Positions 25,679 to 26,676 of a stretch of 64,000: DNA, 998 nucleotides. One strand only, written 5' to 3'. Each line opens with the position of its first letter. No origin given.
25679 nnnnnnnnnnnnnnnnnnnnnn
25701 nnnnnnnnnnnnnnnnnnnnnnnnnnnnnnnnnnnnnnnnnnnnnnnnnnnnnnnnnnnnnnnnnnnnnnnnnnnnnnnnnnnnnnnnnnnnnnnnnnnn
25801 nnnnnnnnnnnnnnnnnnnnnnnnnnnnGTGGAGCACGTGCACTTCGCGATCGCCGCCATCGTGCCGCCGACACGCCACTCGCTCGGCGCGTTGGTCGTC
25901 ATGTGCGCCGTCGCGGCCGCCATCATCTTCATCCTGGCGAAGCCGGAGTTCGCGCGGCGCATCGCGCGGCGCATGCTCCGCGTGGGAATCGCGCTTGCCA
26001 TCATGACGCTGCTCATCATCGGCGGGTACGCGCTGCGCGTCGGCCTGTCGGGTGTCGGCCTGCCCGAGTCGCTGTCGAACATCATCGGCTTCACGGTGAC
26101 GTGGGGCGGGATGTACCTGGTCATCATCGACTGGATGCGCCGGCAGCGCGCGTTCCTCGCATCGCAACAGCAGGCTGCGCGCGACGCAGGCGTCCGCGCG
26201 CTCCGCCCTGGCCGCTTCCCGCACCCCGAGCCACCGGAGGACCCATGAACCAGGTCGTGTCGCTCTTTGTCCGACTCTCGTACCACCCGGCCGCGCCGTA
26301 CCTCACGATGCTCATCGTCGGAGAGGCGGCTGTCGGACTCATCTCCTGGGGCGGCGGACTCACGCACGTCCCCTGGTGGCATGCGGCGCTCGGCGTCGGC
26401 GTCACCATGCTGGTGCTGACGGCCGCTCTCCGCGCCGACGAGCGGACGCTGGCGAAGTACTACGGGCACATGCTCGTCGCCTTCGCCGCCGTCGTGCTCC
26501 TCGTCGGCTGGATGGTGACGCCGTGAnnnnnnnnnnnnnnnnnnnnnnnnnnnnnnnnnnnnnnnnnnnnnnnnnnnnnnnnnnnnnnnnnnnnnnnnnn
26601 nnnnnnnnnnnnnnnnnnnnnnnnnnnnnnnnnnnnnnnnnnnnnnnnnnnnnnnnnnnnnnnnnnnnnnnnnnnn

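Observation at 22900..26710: Tandem array of ~11 small membrane-protein genes with their own hairpin leaders (cassette / immunity-island-like)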

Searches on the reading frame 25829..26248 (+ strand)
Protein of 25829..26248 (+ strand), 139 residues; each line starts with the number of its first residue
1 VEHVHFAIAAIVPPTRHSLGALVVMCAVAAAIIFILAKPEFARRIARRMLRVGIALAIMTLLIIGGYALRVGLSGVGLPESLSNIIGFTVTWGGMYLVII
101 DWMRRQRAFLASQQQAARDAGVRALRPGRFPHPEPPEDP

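Call 11: search_protein_families(library=pfam, max_evalue=1, proteins=[window:25838-26248:+])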
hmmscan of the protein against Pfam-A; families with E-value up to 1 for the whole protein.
window:25838-26248:+ (136 aa): 5 families
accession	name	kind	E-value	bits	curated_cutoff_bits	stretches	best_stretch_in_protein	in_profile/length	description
PF06197.19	DUF998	-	0.006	16.7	30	1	13-84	104-174/184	Protein of unknown function (DUF998)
PF12832.13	MFS_1_like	-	0.045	13.2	25.2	1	14-103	247-329/373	MFS_1 like family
PF01284.28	MARVEL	-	0.057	13.9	32.8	1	12-79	37-101/135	Membrane-associating domain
PF03419.18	Peptidase_U4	-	0.29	10.8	28.4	1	5-103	48-140/284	Sporulation factor SpoIIGA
PF24283.1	DUF7471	-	0.34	11.4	27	1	17-58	4-45/86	Family of unknown function (DUF7471)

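Call 22: find_homologous_proteins(query=window:25829-26248:+, max_evalue=0.01)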
Query window:25829-26248:+ (139 aa): 1 proteins with E <= 0.01 among 106 candidates.
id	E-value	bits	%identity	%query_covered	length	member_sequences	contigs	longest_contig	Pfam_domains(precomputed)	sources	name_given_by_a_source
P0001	1.0e-83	296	100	100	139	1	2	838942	-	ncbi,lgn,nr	ncbi:hypothetical protein HYS28_01450 [Candidatus Uhrbacteria bacterium]|nr:hypothetical protein [Ca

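Call 25: find_encoding_contigs(protein=P0001, flank=10000, max_places=10)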
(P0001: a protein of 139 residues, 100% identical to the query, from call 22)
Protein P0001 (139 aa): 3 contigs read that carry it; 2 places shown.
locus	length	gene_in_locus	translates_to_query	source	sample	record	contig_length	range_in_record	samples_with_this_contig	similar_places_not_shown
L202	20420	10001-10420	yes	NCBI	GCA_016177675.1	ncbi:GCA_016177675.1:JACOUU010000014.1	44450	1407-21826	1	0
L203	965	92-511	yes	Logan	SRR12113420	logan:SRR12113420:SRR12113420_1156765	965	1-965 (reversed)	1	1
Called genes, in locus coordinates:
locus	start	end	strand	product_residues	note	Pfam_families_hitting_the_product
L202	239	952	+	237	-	PF00535:Glycos_transf_2, PF13641:Glyco_tranf_2_3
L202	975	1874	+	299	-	PF01544:CorA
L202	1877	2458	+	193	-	PF06130:PTAC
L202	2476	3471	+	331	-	-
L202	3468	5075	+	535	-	PF01554:MatE (faint), PF03023:MurJ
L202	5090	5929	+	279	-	PF02698:DUF218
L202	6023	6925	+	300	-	-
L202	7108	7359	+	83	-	-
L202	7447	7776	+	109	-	-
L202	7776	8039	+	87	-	-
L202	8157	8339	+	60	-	-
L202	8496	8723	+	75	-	-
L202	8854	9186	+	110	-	-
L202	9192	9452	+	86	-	-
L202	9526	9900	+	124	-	-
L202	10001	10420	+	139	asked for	-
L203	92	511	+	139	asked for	-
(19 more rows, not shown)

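Call 46: search_protein_families(library=phrogs, max_evalue=0.01, proteins=[window:25829-26248:+])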
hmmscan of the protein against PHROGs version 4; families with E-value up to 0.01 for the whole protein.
window:25829-26248:+ (139 aa): 0 families

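Call 47: search_protein_families(library=ncbifam, max_evalue=0.01, proteins=[window:25829-26248:+])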
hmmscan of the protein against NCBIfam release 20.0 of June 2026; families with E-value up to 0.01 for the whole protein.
window:25829-26248:+ (139 aa): 0 families

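Call 48: search_protein_families(library=padloc, max_evalue=0.01, proteins=[window:25829-26248:+])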
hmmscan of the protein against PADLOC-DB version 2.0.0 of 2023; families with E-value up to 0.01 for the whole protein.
window:25829-26248:+ (139 aa): 0 families

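Call 70: list_cluster_members(proteins=[P0001, P0004])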
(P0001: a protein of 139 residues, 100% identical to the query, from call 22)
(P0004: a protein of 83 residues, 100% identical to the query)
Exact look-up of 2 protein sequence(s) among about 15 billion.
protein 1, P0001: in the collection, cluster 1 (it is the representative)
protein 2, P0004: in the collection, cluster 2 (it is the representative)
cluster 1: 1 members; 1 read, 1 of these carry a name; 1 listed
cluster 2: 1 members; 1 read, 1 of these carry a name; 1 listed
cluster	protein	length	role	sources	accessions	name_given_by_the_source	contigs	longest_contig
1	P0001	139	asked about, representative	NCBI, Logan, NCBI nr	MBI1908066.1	hypothetical protein HYS28_01450 [Candidatus Uhrbacteria bacterium] | hypothetical protein [Candidatus Uhrbacteria bacterium]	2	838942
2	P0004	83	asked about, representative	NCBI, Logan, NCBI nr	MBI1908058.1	hypothetical protein HYS28_01410 [Candidatus Uhrbacteria bacterium] | hypothetical protein [Candidatus Uhrbacteria bacterium]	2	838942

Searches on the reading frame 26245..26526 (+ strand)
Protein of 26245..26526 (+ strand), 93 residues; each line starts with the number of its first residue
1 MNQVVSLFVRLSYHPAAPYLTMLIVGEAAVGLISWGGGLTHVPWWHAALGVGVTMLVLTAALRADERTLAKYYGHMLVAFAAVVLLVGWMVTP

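Call 11: search_protein_families(library=pfam, max_evalue=1, proteins=[window:26245-26526:+])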
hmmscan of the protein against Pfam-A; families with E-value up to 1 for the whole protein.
window:26245-26526:+ (93 aa): 5 families
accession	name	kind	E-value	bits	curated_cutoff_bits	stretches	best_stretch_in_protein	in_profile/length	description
PF06170.17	DUF983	-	0.005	17.6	22.6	1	16-63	26-74/85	Protein of unknown function (DUF983)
PF01313.24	Bac_export_3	-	0.04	14.3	25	1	42-92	18-67/74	Bacterial export proteins, family 3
PF13301.11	DUF4079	-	0.12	13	31.4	1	17-92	54-133/141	Protein of unknown function (DUF4079)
PF13567.11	DUF4131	-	0.13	12.4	31.6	1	41-89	2-44/165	Domain of unknown function (DUF4131)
PF11992.13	TgpA_N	-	0.18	11.2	30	1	29-89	4-66/333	TgpA N-terminal domain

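Call 45: find_homologous_proteins(query=window:26245-26526:+, max_evalue=0.01)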
Query window:26245-26526:+ (93 aa): 1 proteins with E <= 0.01 among 56 candidates.
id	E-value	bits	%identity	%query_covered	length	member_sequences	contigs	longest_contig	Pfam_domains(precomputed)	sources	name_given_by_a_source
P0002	1.2e-52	194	100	100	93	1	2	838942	-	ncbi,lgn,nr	ncbi:hypothetical protein HYS28_01455 [Candidatus Uhrbacteria bacterium]|nr:hypothetical protein [Ca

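Call 46: search_protein_families(library=phrogs, max_evalue=0.01, proteins=[window:26245-26526:+])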
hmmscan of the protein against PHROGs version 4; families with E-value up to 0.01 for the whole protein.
window:26245-26526:+ (93 aa): 0 families

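Call 48: search_protein_families(library=padloc, max_evalue=0.01, proteins=[window:26245-26526:+])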
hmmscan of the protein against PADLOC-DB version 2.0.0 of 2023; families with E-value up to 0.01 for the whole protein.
window:26245-26526:+ (93 aa): 0 families
